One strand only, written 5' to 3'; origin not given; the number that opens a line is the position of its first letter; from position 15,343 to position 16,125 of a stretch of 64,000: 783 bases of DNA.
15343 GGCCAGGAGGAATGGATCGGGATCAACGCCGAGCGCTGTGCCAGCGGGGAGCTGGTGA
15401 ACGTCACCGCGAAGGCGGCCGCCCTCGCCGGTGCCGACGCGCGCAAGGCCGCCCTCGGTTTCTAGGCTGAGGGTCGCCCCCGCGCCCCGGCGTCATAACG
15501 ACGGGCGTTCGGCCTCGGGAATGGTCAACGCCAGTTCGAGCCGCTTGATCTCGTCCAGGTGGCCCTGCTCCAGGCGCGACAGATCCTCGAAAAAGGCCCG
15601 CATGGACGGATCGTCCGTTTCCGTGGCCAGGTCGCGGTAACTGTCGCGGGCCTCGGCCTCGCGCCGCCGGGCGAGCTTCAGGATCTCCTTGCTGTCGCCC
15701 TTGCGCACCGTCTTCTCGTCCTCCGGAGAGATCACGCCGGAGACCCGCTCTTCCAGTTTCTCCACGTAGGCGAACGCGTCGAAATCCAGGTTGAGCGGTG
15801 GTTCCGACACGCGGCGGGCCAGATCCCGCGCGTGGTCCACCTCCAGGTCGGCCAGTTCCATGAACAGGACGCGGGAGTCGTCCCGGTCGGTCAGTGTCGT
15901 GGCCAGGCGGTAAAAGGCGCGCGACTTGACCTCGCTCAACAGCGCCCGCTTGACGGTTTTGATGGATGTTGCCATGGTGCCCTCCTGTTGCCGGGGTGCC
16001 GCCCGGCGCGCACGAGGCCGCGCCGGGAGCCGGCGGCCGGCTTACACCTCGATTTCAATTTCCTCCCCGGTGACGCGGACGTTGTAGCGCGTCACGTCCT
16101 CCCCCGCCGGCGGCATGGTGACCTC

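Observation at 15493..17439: Duplicated ferritin-like diiron / Rieske / membrane-anchored ferritin-like gene trio next to fdxA and korAB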

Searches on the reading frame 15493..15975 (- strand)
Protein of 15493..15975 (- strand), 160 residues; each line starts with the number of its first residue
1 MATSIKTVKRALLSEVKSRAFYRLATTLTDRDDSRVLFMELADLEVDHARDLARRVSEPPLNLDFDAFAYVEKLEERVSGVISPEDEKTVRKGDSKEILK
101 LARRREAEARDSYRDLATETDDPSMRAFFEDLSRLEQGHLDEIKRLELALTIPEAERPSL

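Call 3: search_protein_families(library=pfam, proteins=[window:15493-15975:-], max_evalue=0.1)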
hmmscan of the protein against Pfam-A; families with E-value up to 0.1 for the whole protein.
window:15493-15975:- (160 aa): 5 families
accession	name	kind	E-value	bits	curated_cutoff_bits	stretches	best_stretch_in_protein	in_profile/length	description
PF02915.23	Rubrerythrin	-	4.2e-10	40.6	22.8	1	8-146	3-136/137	Rubrerythrin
PF00210.30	Ferritin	-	2.6e-05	24.6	24.5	1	37-145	36-134/142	Ferritin-like domain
PF09968.15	DUF2202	-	0.0023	18.2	22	1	97-146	3-48/162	Uncharacterized protein domain (DUF2202)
PF25696.1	Phage_Gp168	-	0.003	18.2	27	0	128-150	8-30/59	Bacteriophage beta-clamp binding protein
PF09537.16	DUF2383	-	0.029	14.9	30.8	0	105-145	12-52/111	Domain of unknown function (DUF2383)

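Call 4: search_protein_families(library=ncbifam, proteins=[window:15493-15975:-], max_evalue=0.1)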
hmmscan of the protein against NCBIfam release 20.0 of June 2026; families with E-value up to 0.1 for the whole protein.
window:15493-15975:- (160 aa): 5 families
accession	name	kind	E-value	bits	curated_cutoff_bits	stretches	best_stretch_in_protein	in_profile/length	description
NF045676.1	FeExpMbfA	equivalog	4e-08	33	450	1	76-151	77-152/318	iron exporter MbfA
NF058679.1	EncB_fam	subfamily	9.1e-06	25.7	90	1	90-146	13-72/117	encapsulin nanocompartment ferritin-likeEncB family encapsulin nanocompartment ferritin-like cargo protein cargo protein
NF009413.0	PRK12775.1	equivalog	9.7e-06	23.6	1895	1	68-145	834-911/1006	putative trifunctional 2-polyprenylphenol hydroxylase/glutamate synthase subunit beta/ferritin domain-containing protein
NF058678.1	EncB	exception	0.011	15.9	210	1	104-144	20-60/160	encapsulin nanocompartment ferritin-like cargo protein EncB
TIGR04535.1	ferrit_encaps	subfamily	0.052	13.5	125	0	89-142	9-61/114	encapsulin-associated ferritin-like protein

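Call 16: find_homologous_proteins(query=window:15493-15975:-)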
Query window:15493-15975:- (160 aa): 8 proteins with E <= 0.001 among 2128 candidates.
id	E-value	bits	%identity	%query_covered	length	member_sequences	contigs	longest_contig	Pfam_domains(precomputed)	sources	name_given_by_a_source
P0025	3.0e-92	324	100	100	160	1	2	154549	PF02915.24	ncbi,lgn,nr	ncbi:MAG: ferritin family protein [Nitrospirae bacterium]|nr:ferritin family protein [Nitrospirota b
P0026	6.8e-65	236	71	100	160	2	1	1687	PF02915.24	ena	-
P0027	1.9e-53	198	61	100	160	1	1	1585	PF02915.24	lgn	-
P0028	1.8e-52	195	60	100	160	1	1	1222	PF02915.24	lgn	-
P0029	2.1e-51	192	56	100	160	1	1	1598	PF02915.24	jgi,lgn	-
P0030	4.8e-46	174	62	83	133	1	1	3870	PF02915.24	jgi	jgi:rubrerythrin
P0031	2.8e-41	159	58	94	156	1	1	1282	PF09537.17,PF02915.24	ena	-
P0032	5.8e-36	142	48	100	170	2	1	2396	-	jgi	-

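Call 18: search_solved_structures(query=A1, max_evalue=1, show_alignments=2)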
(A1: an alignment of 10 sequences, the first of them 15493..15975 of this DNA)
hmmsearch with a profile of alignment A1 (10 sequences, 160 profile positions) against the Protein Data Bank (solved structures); distinct sequences matched with E-value up to 1: 26.
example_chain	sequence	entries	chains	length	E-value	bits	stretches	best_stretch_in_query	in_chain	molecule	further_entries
7s5k_A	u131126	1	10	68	1.5e-05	28.2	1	99-153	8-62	EncB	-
5n5e_e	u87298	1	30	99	3.8e-05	26.9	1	92-151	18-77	PFC_05175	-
7s5c_A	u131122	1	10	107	4.2e-05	26.8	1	99-153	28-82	EncB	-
2fzf_A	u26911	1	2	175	5.9e-05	26.3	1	96-149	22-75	hypothetical protein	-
2oh3_A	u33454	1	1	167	0.00016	24.9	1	99-145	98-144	COG1633: Uncharacterized conserved protein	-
2e0z_A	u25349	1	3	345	0.00068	22.8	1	93-151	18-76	Virus-like particle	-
8w1d_A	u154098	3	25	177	0.0012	22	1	19-144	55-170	DPS-LIKE PROTEIN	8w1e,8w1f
9qq4_A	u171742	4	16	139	0.003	20.7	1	89-146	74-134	Bacterioferritin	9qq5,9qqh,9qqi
3qhb_A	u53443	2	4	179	0.0052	20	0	112-156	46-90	Symerythrin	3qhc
3sid_A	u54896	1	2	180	0.0052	19.9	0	112-156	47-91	Symerythrin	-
1vjx_A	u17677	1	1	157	0.0053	19.9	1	8-146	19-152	putative ferritin-like diiron-carboxylate protein TM1526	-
9gzu_A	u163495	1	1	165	0.05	16.8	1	92-144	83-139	Bacterioferritin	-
9onm_A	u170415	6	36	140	0.051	16.7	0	9-65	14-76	Rubrerythrin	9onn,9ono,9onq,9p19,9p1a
8sqo_A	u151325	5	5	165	0.056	16.6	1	94-144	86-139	Bacterioferritin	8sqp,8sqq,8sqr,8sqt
4di0_A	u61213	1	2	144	0.057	16.6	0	9-51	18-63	Rubrerythrin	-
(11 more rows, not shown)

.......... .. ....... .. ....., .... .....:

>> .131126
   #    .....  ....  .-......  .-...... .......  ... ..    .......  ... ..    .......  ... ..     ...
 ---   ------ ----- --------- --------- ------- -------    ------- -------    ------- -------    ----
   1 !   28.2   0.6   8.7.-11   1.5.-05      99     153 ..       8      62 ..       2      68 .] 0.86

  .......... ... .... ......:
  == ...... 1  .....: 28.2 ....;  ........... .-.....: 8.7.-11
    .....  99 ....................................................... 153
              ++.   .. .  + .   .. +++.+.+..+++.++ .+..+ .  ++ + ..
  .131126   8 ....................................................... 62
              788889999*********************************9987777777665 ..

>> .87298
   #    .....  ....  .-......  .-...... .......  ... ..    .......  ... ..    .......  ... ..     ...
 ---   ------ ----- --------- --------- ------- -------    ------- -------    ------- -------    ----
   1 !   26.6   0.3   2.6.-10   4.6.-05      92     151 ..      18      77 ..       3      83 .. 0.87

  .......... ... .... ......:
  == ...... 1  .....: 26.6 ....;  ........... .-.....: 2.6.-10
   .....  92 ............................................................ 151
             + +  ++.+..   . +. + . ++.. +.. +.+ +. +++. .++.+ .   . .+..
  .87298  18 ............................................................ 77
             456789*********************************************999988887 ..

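Call 24: find_related_loci(query=A1, collection=genome_contigs, flank=6000)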
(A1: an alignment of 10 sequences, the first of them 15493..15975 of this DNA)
Query A1 (160 aa) in genome_contigs; peptide patterns used: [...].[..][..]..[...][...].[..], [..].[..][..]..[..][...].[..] (x = any residue, [..] = any of these).
599 stretches matched a pattern (row limit reached: there are more); 1 encode a relative of the query (tblastn E <= 1e-3); 1 distinct loci.
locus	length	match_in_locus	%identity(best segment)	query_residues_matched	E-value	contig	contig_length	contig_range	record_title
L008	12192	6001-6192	35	71-141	4e-9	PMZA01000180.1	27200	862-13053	MAG: Armatimonadetes bacterium isolate fen_943 73.20110800_E3D.109_contig_67973, whole genome shotgun sequence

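Call 25: find_related_loci(query=A1, collection=metagenome_contigs, flank=6000)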
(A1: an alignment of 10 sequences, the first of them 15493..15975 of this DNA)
Query A1 (160 aa) in metagenome_contigs; peptide patterns used: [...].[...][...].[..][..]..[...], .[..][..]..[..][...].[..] (x = any residue, [..] = any of these).
369 stretches matched a pattern; 4 encode a relative of the query (tblastn E <= 1e-3); 4 distinct loci.
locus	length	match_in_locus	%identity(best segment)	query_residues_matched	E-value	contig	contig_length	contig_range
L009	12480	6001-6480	59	1-160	5e-61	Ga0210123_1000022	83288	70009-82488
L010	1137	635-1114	56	1-160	3e-64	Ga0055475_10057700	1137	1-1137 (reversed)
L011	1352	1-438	58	15-160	3e-56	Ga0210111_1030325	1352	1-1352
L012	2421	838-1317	54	1-160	1e-51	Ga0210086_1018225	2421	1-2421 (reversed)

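Call 27: predict_structure(alignment_id=A1)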
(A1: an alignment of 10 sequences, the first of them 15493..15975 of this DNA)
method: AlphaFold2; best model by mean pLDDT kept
length: 160 residues; sequences in the alignment: 10
mean_pLDDT: 84.6   pTM: 0.75
mean pLDDT of the five models: 84.6, 83.6, 82.3, 81.0, 79.8
residues with pLDDT >= 90: 36; 70-90: 109; 50-70: 14; < 50: 1
segments of 3 or more residues with pLDDT < 50: none
pLDDT, mean of each block of 10 residues (from residue 1): 76 88 88 86 88 88 88 79 82 88 90 90 90 90 84 59
secondary structure, 60 per line:
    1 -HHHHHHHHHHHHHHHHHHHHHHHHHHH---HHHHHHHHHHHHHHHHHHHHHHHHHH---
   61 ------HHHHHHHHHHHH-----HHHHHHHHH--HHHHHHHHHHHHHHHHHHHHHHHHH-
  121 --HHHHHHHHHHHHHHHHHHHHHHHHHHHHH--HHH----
elements in order: H2-28 H32-57 H67-78 H84-92 H95-119 H123-151

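Call 30: fold_search(model_id=the predicted structure, library=pdb)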
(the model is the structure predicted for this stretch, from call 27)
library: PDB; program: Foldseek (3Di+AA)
matches with E <= 10: 508; with E <= 0.001: 0
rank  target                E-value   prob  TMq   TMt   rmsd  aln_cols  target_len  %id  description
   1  2oh3                  2.3e-02  1.00  0.65  0.69   6.4       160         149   17  Crystal structure of COG1633: Uncharacterized conserved protein (ZP_00055496.1) from Magnetospirillum magnetotacticum MS (released 2007-01-23)
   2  9jiu_A                2.8e-02  1.00  0.52  0.48  10.8       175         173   15  Ferritin mutant R63MeHis (released 2024-12-04)
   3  6iaf                  2.9e-02  1.00  0.64  0.60   4.9       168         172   19  Fifteen minutes iron loaded Rana Catesbeiana H' ferritin variant H54N (released 2019-05-22)
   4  1f30_A                3.2e-02  1.00  0.57  0.58   4.8       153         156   15  THE STRUCTURAL BASIS FOR DNA PROTECTION BY E. COLI DPS PROTEIN (released 2003-06-17)
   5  9jqd_A                3.2e-02  1.00  0.53  0.50  10.3       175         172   15  Cryo-EM structure of ferritin variant R63MeH/R67MeH (released 2024-11-27)
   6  9eqb                  3.4e-02  1.00  0.61  0.59   6.6       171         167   16  Iron loaded mitochondrial ferritin H57A/E61A/E64A variant exposed to oxygen for 20 minutes (released 2025-04-16)
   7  1jre_C                3.6e-02  1.00  0.56  0.58   4.8       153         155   14  DNA PROTECTION AND BINDING BY E. COLI DPS PROTEIN (released 2003-06-17)
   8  5z8u_A                3.7e-02  1.00  0.62  0.58   6.5       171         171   16  Human mitochondrial ferritin mutant - C102A/C130A (released 2019-02-06)
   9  8sqr                  3.9e-02  1.00  0.60  0.61   6.0       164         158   23  Crystal Structure of Bacterioferritin (Bfr) from Brucella abortus (iron bound, F16L mutant) (released 2023-05-17)
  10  9i1a                  4.1e-02  1.00  0.61  0.59   6.7       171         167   16  Iron loaded human mitochondrial ferritin 20 minute oxygen soak (released 2026-01-28)
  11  3fse_B                4.5e-02  1.00  0.65  0.33   6.0       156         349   14  Crystal structure of a two-domain protein containing dj-1/thij/pfpi-like and ferritin-like domains (ava_4496) from ana (released 2009-02-03)
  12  1jts_J                4.5e-02  1.00  0.53  0.54   7.5       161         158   13  DNA PROTECTION AND BINDING BY E. COLI DPS PROTEIN (released 2003-06-17)
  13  1f33_F                4.8e-02  1.00  0.53  0.53   7.3       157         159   14  THE STRUCTURAL BASIS FOR DNA PROTECTION BY E. COLI DPS PROTEIN (released 2003-06-17)
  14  3fvb_A                5.0e-02  1.00  0.61  0.61   5.3       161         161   22  Crystal structure of ferritin (bacterioferritin) from Brucella melitensis (released 2009-02-03)
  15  5xx9_B                5.0e-02  1.00  0.59  0.60   6.3       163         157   20  Crystal structure of Bacterioferritin (released 2018-07-11)
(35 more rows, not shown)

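Call 38: find_encoding_contigs(protein=P0026, flank=3000, max_places=3)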
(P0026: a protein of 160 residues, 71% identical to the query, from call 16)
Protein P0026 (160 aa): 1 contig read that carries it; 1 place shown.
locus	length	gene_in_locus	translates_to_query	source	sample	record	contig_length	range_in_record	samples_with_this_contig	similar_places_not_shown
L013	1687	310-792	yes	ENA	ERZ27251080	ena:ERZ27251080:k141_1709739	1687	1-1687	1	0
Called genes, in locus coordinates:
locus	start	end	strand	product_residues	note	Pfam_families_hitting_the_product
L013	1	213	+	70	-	?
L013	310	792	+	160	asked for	PF02915:Rubrerythrin (faint)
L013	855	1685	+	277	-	?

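Call 39: find_encoding_contigs(protein=P0028, flank=3000, max_places=3)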
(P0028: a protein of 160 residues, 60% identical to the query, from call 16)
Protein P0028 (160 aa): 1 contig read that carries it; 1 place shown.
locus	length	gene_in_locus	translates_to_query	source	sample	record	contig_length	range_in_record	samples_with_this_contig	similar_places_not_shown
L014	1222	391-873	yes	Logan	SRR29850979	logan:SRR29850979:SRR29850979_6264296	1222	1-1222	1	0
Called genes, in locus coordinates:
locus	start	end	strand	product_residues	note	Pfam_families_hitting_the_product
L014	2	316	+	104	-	?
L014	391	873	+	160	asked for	PF02915:Rubrerythrin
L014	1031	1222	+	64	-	?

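Call 40: find_encoding_contigs(protein=P0031, flank=3000, max_places=3)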
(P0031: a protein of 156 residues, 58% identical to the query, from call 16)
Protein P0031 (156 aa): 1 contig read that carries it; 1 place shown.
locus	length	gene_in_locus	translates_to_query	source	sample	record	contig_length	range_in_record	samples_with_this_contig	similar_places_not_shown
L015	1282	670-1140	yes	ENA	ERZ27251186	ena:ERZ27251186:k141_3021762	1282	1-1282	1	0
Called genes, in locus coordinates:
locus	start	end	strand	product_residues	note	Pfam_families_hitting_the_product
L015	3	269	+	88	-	?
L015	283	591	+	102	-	PF00355:Rieske, PF13806:Rieske_2, PF22543:Rieske_4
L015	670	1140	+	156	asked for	PF09537:DUF2383 (faint), PF02915:Rubrerythrin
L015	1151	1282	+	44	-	?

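Call 46: search_protein_families(library=pfam, proteins=[L013:855-1685:+], max_evalue=1)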
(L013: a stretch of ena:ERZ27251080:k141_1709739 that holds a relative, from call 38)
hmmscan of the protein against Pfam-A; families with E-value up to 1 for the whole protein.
L013:855-1685:+ (277 aa): 3 families
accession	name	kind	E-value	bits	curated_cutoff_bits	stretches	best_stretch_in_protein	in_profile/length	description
PF11563.14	Protoglobin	-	3.3e-25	89.4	25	1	4-156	4-157/158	Protoglobin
PF06146.17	PsiE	-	4.8e-16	59.5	23.9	1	180-275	2-99/122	Phosphate-starvation-inducible E family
PF13903.11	Claudin_2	-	0.03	14.5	29.1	1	176-235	89-144/192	PMP-22/EMP/MP20/Claudin tight junction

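Call 62: find_homologous_proteins(query=L013:855-1685:+)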
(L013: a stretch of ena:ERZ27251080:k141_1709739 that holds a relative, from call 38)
Query L013:855-1685:+ (277 aa): 1206 proteins with E <= 0.001 among 5173 candidates; the best 120 are listed.
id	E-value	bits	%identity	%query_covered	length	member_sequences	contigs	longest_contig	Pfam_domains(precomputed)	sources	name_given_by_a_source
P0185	6.7e-139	480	82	100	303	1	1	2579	PF06146.18,PF11563.15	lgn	-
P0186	5.5e-119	414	67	99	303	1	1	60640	PF06146.18,PF11563.15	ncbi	-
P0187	3.7e-117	408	67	100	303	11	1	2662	PF06146.18,PF11563.15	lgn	-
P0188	1.6e-116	406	67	99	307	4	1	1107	PF06146.18,PF11563.15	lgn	-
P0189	4.7e-116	405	67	99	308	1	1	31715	PF06146.18,PF11563.15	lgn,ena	-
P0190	7.1e-116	404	66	99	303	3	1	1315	PF06146.18,PF11563.15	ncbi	-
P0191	7.2e-116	404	65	99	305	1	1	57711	PF06146.18,PF11563.15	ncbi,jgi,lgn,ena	-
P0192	4.4e-115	402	66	100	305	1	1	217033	PF06146.18,PF11563.15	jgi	jgi:uncharacterized membrane protein (DUF373 family)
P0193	7.5e-115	401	65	99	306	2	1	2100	PF06146.18,PF11563.15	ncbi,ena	-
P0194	2.8e-114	399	67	98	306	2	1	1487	PF06146.18,PF11563.15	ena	-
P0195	1.1e-113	397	65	99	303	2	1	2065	PF06146.18,PF11563.15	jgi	-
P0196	3.1e-113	396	64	98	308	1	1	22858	PF06146.18,PF11563.15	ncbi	-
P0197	3.7e-113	395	64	100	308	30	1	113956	PF06146.18,PF11563.15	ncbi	-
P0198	8.8e-113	394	65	100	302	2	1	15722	PF06146.18,PF11563.15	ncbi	-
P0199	9.4e-113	394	64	100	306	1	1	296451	PF06146.18,PF11563.15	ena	-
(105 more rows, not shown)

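Call 63: find_encoding_contigs(protein=P0186, flank=6000, max_places=2)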
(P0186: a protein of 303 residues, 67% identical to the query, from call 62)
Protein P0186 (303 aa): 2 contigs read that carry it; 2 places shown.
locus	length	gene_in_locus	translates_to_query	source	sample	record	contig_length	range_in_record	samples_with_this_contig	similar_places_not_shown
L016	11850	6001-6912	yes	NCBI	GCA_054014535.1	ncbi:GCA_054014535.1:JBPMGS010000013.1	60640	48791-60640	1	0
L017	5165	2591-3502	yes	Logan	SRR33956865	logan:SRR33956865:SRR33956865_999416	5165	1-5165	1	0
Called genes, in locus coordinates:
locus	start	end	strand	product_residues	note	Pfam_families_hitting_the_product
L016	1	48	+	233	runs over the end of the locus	PF13442:Cytochrome_CBB3, PF00034:Cytochrom_C, PF13442:Cytochrome_CBB3 (weak)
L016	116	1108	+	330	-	PF01073:3Beta_HSD, PF01370:Epimerase, PF02719:Polysacc_synt_2, PF04321:RmlD_sub_bind, PF05368:NmrA (weak), PF13460:NAD_binding_10, PF16363:GDP_Man_Dehyd, PF07993:NAD_binding_4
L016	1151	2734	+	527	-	PF00501:AMP-binding, PF13193:AMP-binding_C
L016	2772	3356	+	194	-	PF00132:Hexapep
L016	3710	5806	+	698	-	PF20254:DMFA2_C, PF01483:P_proprotein (faint)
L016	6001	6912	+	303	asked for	PF11563:Protoglobin, PF06146:PsiE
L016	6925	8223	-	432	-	-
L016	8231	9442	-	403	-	PF13439:Glyco_transf_4, PF13579:Glyco_trans_4_4, PF13692:Glyco_trans_1_4, PF00534:Glycos_transf_1, PF13524:Glyco_trans_1_2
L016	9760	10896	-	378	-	PF13506:Glyco_transf_21 (weak), PF00535:Glycos_transf_2, PF10111:Glyco_tranf_2_2, PF13641:Glyco_tranf_2_3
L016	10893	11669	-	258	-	PF01522:Polysacc_deac_1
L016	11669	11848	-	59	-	?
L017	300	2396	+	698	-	PF20254:DMFA2_C, PF01483:P_proprotein (faint)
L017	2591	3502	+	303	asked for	PF11563:Protoglobin, PF06146:PsiE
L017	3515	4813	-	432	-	-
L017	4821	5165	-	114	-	?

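Call 64: find_encoding_contigs(protein=P0185, flank=3000, max_places=2)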
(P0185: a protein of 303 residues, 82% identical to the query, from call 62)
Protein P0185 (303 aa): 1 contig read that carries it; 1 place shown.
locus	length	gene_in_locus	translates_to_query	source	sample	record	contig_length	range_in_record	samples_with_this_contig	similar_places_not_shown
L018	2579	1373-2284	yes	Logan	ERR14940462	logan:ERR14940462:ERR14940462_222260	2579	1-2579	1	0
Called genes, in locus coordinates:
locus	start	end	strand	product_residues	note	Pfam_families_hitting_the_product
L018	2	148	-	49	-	?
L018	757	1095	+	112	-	PF00355:Rieske, PF13806:Rieske_2, PF22543:Rieske_4 (weak)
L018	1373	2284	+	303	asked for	PF11563:Protoglobin, PF06146:PsiE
